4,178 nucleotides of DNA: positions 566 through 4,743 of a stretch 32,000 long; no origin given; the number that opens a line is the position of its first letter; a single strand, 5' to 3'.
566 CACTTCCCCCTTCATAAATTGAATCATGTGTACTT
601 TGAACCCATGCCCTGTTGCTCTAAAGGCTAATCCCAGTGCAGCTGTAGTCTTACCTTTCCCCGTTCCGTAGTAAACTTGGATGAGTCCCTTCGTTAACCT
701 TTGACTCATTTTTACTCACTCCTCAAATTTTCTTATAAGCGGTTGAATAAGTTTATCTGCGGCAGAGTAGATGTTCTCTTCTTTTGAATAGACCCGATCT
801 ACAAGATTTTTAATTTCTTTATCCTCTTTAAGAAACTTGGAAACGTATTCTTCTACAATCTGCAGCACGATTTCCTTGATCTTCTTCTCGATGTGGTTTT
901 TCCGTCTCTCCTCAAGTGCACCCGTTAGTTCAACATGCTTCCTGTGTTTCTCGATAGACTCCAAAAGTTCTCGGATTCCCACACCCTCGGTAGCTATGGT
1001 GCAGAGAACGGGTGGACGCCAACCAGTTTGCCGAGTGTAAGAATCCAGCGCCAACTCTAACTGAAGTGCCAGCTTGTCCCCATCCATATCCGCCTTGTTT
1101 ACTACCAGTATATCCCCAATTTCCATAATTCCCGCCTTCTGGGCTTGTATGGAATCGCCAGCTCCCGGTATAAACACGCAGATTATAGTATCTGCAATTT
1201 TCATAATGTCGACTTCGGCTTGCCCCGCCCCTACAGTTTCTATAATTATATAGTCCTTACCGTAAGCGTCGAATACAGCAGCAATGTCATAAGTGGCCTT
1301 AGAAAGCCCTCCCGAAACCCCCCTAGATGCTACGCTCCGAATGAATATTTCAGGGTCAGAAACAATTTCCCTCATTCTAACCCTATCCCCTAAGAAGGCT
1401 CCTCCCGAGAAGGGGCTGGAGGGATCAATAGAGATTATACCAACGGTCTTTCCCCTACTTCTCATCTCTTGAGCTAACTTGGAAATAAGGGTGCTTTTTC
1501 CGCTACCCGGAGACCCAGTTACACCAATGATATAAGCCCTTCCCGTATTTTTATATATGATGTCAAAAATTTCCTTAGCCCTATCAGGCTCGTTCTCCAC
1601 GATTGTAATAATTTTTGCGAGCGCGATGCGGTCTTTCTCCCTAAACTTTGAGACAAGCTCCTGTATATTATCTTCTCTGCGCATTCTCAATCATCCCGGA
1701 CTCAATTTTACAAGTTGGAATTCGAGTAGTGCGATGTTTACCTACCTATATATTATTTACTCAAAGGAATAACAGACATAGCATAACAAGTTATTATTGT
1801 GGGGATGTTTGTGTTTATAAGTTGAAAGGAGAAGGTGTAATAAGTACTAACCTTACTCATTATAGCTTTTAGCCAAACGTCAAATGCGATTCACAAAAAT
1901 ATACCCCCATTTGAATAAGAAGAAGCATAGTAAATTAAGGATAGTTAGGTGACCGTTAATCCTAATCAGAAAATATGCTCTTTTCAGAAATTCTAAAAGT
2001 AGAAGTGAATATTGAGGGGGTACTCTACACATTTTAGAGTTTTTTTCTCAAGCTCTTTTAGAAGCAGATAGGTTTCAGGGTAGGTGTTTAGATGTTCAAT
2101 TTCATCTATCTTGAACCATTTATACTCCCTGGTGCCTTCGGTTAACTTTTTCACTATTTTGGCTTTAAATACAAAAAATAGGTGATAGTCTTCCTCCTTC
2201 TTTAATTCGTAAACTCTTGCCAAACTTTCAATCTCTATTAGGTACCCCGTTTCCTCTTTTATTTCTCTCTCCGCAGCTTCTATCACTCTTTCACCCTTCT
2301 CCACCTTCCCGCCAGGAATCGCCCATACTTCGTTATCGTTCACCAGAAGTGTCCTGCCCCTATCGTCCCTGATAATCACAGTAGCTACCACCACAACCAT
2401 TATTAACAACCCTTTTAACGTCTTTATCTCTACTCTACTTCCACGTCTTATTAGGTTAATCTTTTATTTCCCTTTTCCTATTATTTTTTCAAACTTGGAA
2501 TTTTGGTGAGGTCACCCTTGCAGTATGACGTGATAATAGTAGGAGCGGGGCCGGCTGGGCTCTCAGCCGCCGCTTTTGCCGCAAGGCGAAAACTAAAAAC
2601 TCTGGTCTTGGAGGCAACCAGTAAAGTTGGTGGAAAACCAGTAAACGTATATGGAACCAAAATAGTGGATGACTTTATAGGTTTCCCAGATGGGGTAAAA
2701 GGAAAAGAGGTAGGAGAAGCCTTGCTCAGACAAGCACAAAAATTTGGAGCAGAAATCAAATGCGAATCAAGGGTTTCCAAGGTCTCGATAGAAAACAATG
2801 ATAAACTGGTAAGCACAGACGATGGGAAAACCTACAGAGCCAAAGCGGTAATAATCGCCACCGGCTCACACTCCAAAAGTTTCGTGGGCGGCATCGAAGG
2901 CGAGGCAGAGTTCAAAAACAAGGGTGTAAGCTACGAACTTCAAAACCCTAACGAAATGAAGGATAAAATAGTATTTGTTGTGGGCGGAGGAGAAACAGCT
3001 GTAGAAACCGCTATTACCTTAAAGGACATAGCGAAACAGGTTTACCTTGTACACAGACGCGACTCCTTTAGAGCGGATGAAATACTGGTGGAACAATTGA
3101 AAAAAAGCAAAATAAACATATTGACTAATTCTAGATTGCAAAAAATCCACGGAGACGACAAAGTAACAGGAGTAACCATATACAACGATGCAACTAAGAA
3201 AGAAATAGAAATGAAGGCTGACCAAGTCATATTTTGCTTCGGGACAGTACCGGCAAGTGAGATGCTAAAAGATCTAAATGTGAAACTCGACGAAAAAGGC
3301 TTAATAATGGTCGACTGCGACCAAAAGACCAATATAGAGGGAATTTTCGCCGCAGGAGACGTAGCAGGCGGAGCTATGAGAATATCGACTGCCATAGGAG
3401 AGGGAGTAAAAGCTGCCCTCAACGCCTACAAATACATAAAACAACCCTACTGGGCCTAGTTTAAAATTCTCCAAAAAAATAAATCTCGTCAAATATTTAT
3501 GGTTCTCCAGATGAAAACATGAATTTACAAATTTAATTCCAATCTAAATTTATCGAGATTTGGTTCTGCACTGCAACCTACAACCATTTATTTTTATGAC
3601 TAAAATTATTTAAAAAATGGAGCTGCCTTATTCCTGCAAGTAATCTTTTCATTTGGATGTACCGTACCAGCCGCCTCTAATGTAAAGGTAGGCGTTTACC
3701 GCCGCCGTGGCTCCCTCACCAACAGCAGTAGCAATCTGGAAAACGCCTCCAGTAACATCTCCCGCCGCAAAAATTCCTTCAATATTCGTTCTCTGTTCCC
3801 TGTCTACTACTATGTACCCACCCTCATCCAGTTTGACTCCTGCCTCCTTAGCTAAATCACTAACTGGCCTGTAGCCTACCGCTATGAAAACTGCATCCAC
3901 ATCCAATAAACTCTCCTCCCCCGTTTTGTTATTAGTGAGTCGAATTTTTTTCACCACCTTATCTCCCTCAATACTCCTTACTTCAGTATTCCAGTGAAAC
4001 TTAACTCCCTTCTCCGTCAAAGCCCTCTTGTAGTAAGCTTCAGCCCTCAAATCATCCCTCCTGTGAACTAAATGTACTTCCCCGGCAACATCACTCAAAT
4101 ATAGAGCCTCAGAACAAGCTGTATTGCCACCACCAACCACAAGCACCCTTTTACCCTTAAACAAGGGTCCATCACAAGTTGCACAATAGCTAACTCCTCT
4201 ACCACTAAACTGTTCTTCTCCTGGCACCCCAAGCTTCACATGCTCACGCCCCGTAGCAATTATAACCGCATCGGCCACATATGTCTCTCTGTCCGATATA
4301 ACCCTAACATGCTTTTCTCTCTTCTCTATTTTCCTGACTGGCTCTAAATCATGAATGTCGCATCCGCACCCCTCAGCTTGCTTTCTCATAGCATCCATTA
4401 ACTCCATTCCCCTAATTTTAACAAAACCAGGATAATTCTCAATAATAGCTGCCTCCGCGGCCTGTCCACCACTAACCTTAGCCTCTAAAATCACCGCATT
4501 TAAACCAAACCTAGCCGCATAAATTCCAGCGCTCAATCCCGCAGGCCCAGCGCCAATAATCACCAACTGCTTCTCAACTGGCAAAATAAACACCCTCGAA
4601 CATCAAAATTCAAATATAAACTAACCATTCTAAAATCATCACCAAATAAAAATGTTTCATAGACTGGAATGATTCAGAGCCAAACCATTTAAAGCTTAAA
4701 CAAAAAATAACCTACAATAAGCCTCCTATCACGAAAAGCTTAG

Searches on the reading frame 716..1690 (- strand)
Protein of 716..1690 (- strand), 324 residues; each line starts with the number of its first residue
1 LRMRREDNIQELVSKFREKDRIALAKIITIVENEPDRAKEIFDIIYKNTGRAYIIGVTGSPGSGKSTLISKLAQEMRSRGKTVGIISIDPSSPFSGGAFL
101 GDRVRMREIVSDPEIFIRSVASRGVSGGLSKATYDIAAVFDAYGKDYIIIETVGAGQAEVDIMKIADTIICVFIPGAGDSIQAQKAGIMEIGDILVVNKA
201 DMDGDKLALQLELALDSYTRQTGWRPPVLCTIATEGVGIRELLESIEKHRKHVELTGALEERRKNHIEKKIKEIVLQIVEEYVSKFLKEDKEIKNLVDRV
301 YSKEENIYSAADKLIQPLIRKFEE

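Call 8: search_protein_families(library=pfam, proteins=[window:716-1690:-], max_evalue=0.001)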
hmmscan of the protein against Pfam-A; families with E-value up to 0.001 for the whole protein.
window:716-1690:- (324 aa): 15 families
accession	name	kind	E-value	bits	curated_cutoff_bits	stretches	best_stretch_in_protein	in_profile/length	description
PF03308.22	MeaB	-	5.9e-91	304.7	23.1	1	24-283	1-268/273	Methylmalonyl Co-A mutase-associated GTPase MeaB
PF07693.20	KAP_NTPase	-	8.2e-07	29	20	1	38-91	5-59/293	KAP family P-loop domain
PF01656.29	CbiA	-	2.7e-06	27.8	25.4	1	58-297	5-119/125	CobQ/CobB/MinD/ParA nucleotide binding domain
PF03029.23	ATP_bind_1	-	4.1e-06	27.2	27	1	57-92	1-36/240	Conserved hypothetical ATP binding protein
PF02492.25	cobW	-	5.5e-06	26.5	20.7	1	54-206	2-159/180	CobW/HypB/UreG, nucleotide-binding domain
PF00009.33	GTP_EFTU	-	2.1e-05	24.6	26.5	0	189-249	120-185/188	Elongation factor Tu GTP binding domain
PF00448.28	SRP54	-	3.4e-05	24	22.7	1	55-89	4-38/196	SRP54-type protein, GTPase domain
PF03266.21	NTPase_1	-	4.9e-05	23.7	23.9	1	55-84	2-31/168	NTPase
PF08433.16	KTI12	-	0.00014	22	22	0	56-89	5-38/271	Chromatin associated protein KTI12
PF01935.23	DUF87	-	0.00017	22.2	23.2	0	55-294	26-180/220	Helicase HerA, central domain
PF24883.2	NPHP3_N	-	0.00022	21.9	24.8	0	48-85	18-55/164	Nephrocystin 3, N-terminal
PF03205.20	MobB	-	0.00023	21.5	26.6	0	54-86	1-33/133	Molybdopterin guanine dinucleotide synthesis protein B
PF25199.1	nSTAND_NTPase5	-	0.00038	20.7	34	0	40-87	27-77/145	Novel STAND NTPase 5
PF06414.18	Zeta_toxin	-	0.00053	19.9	22.3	0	51-85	15-49/199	Zeta toxin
PF13401.12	AAA_22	-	0.00096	19.9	27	0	51-100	4-51/130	AAA domain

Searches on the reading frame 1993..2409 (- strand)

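Call 8: search_protein_families(library=pfam, proteins=[window:1993-2409:-], max_evalue=0.001)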
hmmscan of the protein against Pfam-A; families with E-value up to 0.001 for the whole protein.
window:1993-2409:- (138 aa): 1 family
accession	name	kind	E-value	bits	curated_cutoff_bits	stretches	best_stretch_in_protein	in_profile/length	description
PF00293.34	NUDIX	-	1.4e-18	67.7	21.1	1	7-112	4-126/134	NUDIX domain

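Call 51: search_protein_families(library=ncbifam, proteins=[window:1993-2409:-], max_evalue=0.00001)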
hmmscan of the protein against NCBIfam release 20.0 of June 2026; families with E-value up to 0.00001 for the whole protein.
window:1993-2409:- (138 aa): 9 families
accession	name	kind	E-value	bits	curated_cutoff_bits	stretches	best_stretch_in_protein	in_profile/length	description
NF006530.0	PRK08999.1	equivalog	2.3e-09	36.8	245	1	5-63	5-67/315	Nudix family hydrolase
TIGR02705.1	nudix_YtkD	equivalog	7.5e-08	32.1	154.4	1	30-85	48-103/156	RNA deprotection pyrophosphohydrolase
NF006961.0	PRK09438.1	equivalog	1.1e-07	31.4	103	1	22-101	24-103/151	dihydroneopterin triphosphate diphosphatase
NF001938.0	PRK00714.1-5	equivalog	4.7e-07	29.3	116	1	19-100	37-113/172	RNA pyrophosphohydrolase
NF012016.0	PRK15472.1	equivalog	5.4e-07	29.4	95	1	28-109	32-127/141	nucleoside triphosphatase NudI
TIGR00586.1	mutt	equivalog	8.8e-07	29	97.9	1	9-121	8-128/129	8-oxo-dGTP diphosphatase MutT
NF041652.1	Nud_hyd_Dein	equivalog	2.3e-06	27.9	200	1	10-66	26-82/152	Nudix hydrolase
NF008044.0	PRK10776.1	equivalog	3.9e-06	26.8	148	1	26-106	30-112/130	8-oxo-dGTP diphosphatase MutT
NF008736.0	PRK11762.1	equivalog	5e-06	26.2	169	1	30-58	77-105/186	ADP compounds hydrolase NudE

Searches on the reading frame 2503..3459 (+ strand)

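Call 8: search_protein_families(library=pfam, proteins=[window:2503-3459:+], max_evalue=0.001)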
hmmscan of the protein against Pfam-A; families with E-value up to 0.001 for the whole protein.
window:2503-3459:+ (318 aa): 17 families
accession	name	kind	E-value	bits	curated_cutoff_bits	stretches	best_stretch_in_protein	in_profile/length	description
PF07992.20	Pyr_redox_2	-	1.4e-53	182.6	26.1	1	8-301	1-291/291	Pyridine nucleotide-disulphide oxidoreductase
PF13738.12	Pyr_redox_3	-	3e-32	112.5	30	2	66-285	79-305/305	Pyridine nucleotide-disulphide oxidoreductase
PF00070.33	Pyr_redox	-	9.3e-22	77.8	22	1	157-227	2-80/82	Pyridine nucleotide-disulphide oxidoreductase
PF01266.30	DAO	-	4.9e-18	66.2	27.9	2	70-146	151-231/353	FAD dependent oxidoreductase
PF03486.20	HI0933_like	-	4.8e-17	62.7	50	2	61-130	102-172/244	HI0933-like protein Rossmann domain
PF00890.30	FAD_binding_2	-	1e-16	61.6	20.4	1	9-46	1-38/414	FAD binding domain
PF12831.13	FAD_oxidored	-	1.8e-11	44.4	27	1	9-49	1-41/416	FAD dependent oxidoreductase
PF01134.28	GIDA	-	2.2e-11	43.9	22.1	1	9-42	1-35/391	Glucose inhibited division protein A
PF13434.12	Lys_Orn_oxgnase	-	5.1e-11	42.7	21.3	1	78-191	105-227/339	L-lysine 6-monooxygenase/L-ornithine 5-monooxygenase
PF01593.30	Amino_oxidase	-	3.6e-09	36.9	19.8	0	79-121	213-255/443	Flavin containing amine oxidoreductase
PF01946.23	Thi4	-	1e-08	35.2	26.2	1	7-44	17-55/235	Thi4 family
PF13450.12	NAD_binding_8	-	2.9e-08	34.3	21.9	1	12-44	1-33/68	NAD(P)-binding Rossmann-like domain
PF05834.18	Lycopene_cycl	-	1.2e-07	31.6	23.4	0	9-42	1-36/380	Lycopene cyclase protein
PF01494.25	FAD_binding_3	-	4.3e-07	29.9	22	1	8-40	2-34/349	FAD binding domain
PF00732.25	GMC_oxred_N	-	3.3e-06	27.5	23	1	191-256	130-198/218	GMC oxidoreductase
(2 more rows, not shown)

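Call 51: search_protein_families(library=ncbifam, proteins=[window:2503-3459:+], max_evalue=0.00001)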
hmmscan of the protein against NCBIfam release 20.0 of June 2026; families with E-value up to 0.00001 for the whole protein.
window:2503-3459:+ (318 aa): 114 families (the best 25 are shown)
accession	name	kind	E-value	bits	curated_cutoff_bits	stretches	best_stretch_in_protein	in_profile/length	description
TIGR01292.1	TRX_reduct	equivalog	1e-82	277.3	343.45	1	8-312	1-300/300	thioredoxin-disulfide reductase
TIGR03140.1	AhpF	equivalog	1.1e-60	205.7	502.9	1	7-312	212-512/515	alkyl hydroperoxide reductase subunit F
TIGR03143.1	AhpF_homolog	hypoth_equivalog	9.4e-52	176.3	687.65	1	8-314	5-310/555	putative alkyl hydroperoxide reductase F subunit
NF007614.0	PRK10262.1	equivalog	1.4e-39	136.1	644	1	10-312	9-314/321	thioredoxin-disulfide reductase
TIGR01350.1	lipoamide_DH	equivalog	4e-32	111.5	408.8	2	96-309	121-330/461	dihydrolipoyl dehydrogenase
NF004776.0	PRK06116.1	equivalog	3.2e-27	95.6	480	1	100-310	120-327/450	glutathione-disulfide reductase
TIGR04018.1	Bthiol_YpdA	hypoth_equivalog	3.4e-27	95.1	339.9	1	78-312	80-313/316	YpdA family putative bacillithiol disulfide reductase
NF003585.0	PRK05249.1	equivalog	5.6e-27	94.5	465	2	155-309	177-334/464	Si-specific NAD(P)(+) transhydrogenase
TIGR01421.1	gluta_reduc_1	equivalog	3.6e-26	92.4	556.15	1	100-305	118-322/450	glutathione-disulfide reductase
TIGR02053.1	MerA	equivalog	1e-25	90.7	454.45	1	99-310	115-330/465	mercury(II) reductase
NF040505.1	ArsO_flavin_mono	equivalog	1.4e-25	90.5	425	1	69-194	75-200/346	ArsO family NAD(P)H-dependent flavin-containing monooxygenase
NF009409.0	PRK12770.1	subfamily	2.1e-25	89.5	343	1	7-314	18-352/360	putative glutamate synthase subunit beta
NF004945.0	PRK06292.2-3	equivalog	7.1e-25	87.8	494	1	101-299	119-316/457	dihydrolipoyl dehydrogenase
NF004943.0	PRK06292.2-1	equivalog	2.8e-23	82.4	432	1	96-307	113-327/456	dihydrolipoyl dehydrogenase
TIGR03385.1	CoA_CoA_reduc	equivalog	1e-22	80.6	578.8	1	10-294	2-289/439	CoA-disulfide reductase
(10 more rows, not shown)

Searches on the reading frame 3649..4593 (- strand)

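Call 8: search_protein_families(library=pfam, proteins=[window:3649-4593:-], max_evalue=0.001)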
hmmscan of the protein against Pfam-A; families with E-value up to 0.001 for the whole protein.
window:3649-4593:- (314 aa): 15 families
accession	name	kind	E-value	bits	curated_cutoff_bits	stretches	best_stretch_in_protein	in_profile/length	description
PF07992.20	Pyr_redox_2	-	1.5e-60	205.5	26.1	1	9-294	2-291/291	Pyridine nucleotide-disulphide oxidoreductase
PF13738.12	Pyr_redox_3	-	1.1e-33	117.2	30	2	59-278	77-305/305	Pyridine nucleotide-disulphide oxidoreductase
PF00070.33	Pyr_redox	-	5.1e-20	72.2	22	1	149-220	1-80/82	Pyridine nucleotide-disulphide oxidoreductase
PF01266.30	DAO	-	2.4e-15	57.4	27.9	1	187-268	154-236/353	FAD dependent oxidoreductase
PF03486.20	HI0933_like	-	2.1e-08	34.3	50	0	9-42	2-35/244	HI0933-like protein Rossmann domain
PF01134.28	GIDA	-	6.7e-07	29.1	22.1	0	10-39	2-31/391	Glucose inhibited division protein A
PF13434.12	Lys_Orn_oxgnase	-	1.1e-06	28.4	21.3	0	185-242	280-338/339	L-lysine 6-monooxygenase/L-ornithine 5-monooxygenase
PF01494.25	FAD_binding_3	-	2.5e-06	27.4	22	0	9-52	3-46/349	FAD binding domain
PF13450.12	NAD_binding_8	-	3.9e-06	27.5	21.9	1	12-55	1-41/68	NAD(P)-binding Rossmann-like domain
PF00743.25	FMO-like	-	6.4e-06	25.3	22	1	102-179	134-215/532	Flavin-binding monooxygenase-like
PF01946.23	Thi4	-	8.3e-06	25.6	26.2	1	6-43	16-54/235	Thi4 family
PF00890.30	FAD_binding_2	-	1.3e-05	25.1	20.4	0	10-46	2-39/414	FAD binding domain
PF13241.12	NAD_binding_7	-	3.1e-05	24.9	22.1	1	145-246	5-76/104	Putative NAD(P)-binding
PF01593.30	Amino_oxidase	-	3.3e-05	23.8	19.8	0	66-120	207-260/443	Flavin containing amine oxidoreductase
PF12831.13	FAD_oxidored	-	0.00011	22.1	27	1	10-52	2-48/416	FAD dependent oxidoreductase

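Call 51: search_protein_families(library=ncbifam, proteins=[window:3649-4593:-], max_evalue=0.00001)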
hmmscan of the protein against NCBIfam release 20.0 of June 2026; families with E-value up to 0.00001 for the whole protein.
window:3649-4593:- (314 aa): 75 families (the best 25 are shown)
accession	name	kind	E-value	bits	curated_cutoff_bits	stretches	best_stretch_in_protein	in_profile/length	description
TIGR01292.1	TRX_reduct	equivalog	7.3e-110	366.5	343.45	1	9-305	2-300/300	thioredoxin-disulfide reductase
TIGR03143.1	AhpF_homolog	hypoth_equivalog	7.4e-78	262.5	687.65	1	9-306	6-309/555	putative alkyl hydroperoxide reductase F subunit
TIGR03140.1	AhpF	equivalog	6.1e-69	232.9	502.9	1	9-304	214-511/515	alkyl hydroperoxide reductase subunit F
NF007614.0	PRK10262.1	equivalog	4.8e-60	203.3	644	1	9-307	8-316/321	thioredoxin-disulfide reductase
TIGR04018.1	Bthiol_YpdA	hypoth_equivalog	1.6e-32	112.6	339.9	1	70-287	77-295/316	YpdA family putative bacillithiol disulfide reductase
TIGR02053.1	MerA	equivalog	3.7e-27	95.5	454.45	1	92-302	115-329/465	mercury(II) reductase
NF009409.0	PRK12770.1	subfamily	4.2e-27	95.1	343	1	7-305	18-350/360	putative glutamate synthase subunit beta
TIGR01350.1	lipoamide_DH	equivalog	4.8e-27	94.8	408.8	1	93-300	116-328/461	dihydrolipoyl dehydrogenase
TIGR01316.1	gltA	equivalog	3.8e-26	91.9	471.75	1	7-302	133-448/449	NADPH-dependent glutamate synthase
TIGR03385.1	CoA_CoA_reduc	equivalog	3.4e-24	85.4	578.8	1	10-282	2-284/439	CoA-disulfide reductase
NF004776.0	PRK06116.1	equivalog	3e-23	82.5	480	1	93-298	120-322/450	glutathione-disulfide reductase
TIGR03315.1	Se_ygfK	equivalog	9.2e-22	76.3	835.3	1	9-301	539-835/1012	putative selenate reductase subunit YgfK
NF004943.0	PRK06292.2-1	equivalog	4.1e-21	75.3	432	1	92-300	114-327/456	dihydrolipoyl dehydrogenase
TIGR01424.1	gluta_reduc_2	equivalog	2.7e-20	72.4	606.05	1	94-301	118-323/446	glutathione-disulfide reductase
NF009410.0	PRK12771.1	subfamily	3.3e-20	72.2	516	1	8-307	139-447/566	NAD(P)-binding protein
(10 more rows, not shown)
